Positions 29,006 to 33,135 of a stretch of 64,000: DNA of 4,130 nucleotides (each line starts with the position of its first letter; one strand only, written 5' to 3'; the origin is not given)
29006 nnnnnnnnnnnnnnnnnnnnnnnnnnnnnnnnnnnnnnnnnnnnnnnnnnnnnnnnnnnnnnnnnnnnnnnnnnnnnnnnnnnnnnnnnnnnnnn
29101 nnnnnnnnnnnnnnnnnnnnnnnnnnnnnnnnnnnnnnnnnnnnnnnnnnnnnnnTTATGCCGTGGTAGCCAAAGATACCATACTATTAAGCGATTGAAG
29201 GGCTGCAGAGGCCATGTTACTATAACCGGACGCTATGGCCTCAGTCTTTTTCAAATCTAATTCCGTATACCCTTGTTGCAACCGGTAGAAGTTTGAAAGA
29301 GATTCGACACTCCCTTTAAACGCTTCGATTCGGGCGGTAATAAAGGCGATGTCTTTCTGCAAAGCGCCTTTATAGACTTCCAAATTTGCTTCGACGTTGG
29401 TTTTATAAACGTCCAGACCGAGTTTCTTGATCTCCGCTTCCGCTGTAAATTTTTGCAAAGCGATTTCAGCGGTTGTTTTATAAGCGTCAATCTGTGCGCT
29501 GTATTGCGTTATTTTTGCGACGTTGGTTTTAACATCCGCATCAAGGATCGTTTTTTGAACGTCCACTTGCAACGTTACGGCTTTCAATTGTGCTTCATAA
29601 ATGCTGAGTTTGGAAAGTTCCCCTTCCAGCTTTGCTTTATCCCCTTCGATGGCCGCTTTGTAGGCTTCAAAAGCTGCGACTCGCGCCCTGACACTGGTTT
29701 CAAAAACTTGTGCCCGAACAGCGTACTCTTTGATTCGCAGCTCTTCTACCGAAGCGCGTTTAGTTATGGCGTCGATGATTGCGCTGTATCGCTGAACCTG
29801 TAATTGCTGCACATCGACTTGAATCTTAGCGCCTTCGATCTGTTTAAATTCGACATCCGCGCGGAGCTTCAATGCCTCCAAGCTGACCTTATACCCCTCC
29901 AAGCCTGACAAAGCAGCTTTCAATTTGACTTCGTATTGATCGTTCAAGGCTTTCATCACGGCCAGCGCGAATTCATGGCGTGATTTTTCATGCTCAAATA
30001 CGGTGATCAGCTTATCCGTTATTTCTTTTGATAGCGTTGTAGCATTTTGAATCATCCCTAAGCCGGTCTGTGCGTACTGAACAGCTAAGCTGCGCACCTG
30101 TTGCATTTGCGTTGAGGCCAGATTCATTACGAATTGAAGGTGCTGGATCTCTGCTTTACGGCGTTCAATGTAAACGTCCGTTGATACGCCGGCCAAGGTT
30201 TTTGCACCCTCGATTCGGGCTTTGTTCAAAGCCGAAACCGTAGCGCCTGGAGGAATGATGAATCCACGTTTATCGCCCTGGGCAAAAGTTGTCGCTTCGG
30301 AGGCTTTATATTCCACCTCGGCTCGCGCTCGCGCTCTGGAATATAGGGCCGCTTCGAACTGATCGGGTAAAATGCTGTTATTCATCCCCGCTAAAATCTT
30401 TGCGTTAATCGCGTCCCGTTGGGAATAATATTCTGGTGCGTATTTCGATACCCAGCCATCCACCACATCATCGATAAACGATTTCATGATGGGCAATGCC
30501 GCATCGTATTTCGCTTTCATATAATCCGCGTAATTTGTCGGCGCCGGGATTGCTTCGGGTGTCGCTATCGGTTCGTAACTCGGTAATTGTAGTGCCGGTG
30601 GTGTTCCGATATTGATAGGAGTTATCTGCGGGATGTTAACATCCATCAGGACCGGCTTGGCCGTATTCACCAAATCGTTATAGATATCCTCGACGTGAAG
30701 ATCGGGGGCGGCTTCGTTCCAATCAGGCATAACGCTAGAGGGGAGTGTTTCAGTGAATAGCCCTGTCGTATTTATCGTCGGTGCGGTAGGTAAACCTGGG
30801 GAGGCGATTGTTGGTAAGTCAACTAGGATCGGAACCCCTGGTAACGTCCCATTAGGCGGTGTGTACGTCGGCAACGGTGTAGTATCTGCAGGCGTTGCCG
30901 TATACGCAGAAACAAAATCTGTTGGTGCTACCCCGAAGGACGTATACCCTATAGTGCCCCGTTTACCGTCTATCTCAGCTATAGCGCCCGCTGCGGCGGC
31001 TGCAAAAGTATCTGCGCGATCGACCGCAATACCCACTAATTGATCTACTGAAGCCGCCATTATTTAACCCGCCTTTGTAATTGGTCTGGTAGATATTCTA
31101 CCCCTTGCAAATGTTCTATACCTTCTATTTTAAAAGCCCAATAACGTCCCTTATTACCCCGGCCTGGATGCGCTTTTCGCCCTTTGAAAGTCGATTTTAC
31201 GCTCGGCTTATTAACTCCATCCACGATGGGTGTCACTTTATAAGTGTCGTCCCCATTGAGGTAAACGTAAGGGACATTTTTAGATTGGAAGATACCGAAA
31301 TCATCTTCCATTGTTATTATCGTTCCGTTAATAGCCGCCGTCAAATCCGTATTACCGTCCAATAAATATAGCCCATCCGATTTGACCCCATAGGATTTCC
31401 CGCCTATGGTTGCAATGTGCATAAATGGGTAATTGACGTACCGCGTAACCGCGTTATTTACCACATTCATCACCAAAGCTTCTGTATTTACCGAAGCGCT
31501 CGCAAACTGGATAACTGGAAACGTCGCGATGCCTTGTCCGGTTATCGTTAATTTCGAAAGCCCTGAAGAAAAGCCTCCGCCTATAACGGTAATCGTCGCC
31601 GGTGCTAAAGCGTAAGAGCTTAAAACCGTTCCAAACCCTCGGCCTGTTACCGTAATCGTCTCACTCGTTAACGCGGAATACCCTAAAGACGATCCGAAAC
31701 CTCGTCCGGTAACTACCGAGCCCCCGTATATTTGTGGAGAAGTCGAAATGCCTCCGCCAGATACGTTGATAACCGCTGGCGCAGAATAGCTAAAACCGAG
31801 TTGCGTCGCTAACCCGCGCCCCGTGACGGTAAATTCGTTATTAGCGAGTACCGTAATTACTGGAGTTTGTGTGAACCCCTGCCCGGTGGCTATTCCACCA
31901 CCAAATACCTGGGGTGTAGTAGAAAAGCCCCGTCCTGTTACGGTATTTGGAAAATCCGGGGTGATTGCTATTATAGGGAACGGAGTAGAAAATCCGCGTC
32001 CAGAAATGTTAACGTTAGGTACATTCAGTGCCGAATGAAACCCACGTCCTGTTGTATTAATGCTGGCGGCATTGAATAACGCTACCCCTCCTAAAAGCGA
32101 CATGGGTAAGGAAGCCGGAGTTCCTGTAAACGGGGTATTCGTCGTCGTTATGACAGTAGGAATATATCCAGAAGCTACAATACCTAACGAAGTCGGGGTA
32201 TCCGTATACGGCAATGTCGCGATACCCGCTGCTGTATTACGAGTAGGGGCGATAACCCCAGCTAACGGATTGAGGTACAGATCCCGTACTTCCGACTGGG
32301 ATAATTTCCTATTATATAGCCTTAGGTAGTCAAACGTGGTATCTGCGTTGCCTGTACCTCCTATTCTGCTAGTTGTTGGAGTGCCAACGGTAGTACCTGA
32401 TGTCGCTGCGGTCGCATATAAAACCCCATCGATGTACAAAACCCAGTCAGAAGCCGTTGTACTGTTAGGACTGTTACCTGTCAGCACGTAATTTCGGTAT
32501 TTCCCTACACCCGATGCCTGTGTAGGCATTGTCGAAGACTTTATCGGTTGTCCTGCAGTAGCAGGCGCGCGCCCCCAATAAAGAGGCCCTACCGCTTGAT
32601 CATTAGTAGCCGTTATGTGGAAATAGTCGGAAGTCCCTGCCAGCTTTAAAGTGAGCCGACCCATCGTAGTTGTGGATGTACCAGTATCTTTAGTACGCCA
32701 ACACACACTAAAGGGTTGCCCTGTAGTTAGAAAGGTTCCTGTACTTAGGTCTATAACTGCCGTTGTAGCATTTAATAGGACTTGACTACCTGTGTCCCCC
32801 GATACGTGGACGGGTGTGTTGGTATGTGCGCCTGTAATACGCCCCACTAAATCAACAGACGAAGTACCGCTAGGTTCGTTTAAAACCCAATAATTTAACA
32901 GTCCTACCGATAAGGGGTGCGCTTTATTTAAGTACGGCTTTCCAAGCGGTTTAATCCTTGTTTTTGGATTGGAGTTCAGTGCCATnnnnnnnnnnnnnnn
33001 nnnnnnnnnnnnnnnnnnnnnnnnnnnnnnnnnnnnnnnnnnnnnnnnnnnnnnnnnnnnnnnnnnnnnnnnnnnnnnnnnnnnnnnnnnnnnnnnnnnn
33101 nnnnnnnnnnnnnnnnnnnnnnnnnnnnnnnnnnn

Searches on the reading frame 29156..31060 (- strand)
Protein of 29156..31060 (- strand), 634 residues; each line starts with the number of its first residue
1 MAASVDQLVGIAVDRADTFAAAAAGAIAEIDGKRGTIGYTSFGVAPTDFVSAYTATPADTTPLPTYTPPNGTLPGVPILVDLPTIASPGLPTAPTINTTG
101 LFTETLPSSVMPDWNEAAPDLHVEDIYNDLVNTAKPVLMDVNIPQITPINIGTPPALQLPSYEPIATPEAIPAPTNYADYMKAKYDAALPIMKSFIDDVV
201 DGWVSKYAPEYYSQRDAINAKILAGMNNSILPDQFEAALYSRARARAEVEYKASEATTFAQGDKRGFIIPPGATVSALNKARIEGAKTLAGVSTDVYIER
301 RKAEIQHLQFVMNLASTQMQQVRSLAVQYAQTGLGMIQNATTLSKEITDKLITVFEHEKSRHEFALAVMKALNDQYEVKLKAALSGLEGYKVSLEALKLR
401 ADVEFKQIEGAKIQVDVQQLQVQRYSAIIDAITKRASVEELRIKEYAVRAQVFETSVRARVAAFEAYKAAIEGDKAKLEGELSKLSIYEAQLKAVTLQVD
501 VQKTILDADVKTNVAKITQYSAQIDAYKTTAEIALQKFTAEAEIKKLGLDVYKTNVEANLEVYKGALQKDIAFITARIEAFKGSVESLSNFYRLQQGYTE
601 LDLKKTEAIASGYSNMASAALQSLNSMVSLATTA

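Call 14: search_protein_families(library=phrogs, proteins=[window:29156-31060:-], max_evalue=0.001)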
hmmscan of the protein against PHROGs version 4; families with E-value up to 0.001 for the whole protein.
window:29156-31060:- (634 aa): 1 family
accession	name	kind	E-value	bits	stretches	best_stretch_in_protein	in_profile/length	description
phrog_10969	-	unknown function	1.8e-42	146.5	1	77-569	54-536/632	-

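Call 68: search_protein_families(library=pfam, proteins=[window:29156-31060:-], max_evalue=0.001)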
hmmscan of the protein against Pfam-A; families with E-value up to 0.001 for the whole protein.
window:29156-31060:- (634 aa): 0 families

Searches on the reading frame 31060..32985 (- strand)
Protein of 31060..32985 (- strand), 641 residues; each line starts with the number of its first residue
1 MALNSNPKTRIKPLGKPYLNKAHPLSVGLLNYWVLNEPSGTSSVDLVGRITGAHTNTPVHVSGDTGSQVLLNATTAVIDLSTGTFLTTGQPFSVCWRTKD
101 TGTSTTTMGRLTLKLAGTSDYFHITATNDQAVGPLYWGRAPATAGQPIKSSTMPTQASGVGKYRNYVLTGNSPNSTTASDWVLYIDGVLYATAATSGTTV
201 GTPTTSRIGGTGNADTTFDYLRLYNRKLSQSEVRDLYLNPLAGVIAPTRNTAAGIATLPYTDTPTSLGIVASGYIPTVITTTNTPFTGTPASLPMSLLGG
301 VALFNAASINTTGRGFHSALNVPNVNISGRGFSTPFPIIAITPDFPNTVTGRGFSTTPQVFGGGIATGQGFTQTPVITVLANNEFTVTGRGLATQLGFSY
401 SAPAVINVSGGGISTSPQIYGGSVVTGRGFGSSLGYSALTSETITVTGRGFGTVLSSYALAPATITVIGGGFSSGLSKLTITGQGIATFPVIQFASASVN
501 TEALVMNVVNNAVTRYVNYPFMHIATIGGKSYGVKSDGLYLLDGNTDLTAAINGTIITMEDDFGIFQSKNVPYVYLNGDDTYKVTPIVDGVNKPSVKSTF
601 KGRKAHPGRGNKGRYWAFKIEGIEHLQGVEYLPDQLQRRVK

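Call 14: search_protein_families(library=phrogs, proteins=[window:31060-32985:-], max_evalue=0.001)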
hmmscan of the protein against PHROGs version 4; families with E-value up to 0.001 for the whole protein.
window:31060-32985:- (641 aa): 2 families
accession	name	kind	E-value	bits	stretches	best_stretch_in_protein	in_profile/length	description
phrog_26502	-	head and packaging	1.9e-15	57.4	1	495-577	461-543/620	virion structural protein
phrog_12240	-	unknown function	4.4e-08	34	1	501-564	235-295/387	-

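Call 68: search_protein_families(library=pfam, proteins=[window:31060-32985:-], max_evalue=0.001)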
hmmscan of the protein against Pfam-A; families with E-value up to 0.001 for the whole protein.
window:31060-32985:- (641 aa): 1 family
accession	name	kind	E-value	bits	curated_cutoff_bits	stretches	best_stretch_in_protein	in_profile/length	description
PF13385.13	Laminin_G_3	-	4.5e-05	24.1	27.6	1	76-233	5-150/151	Concanavalin A-like lectin/glucanases superfamily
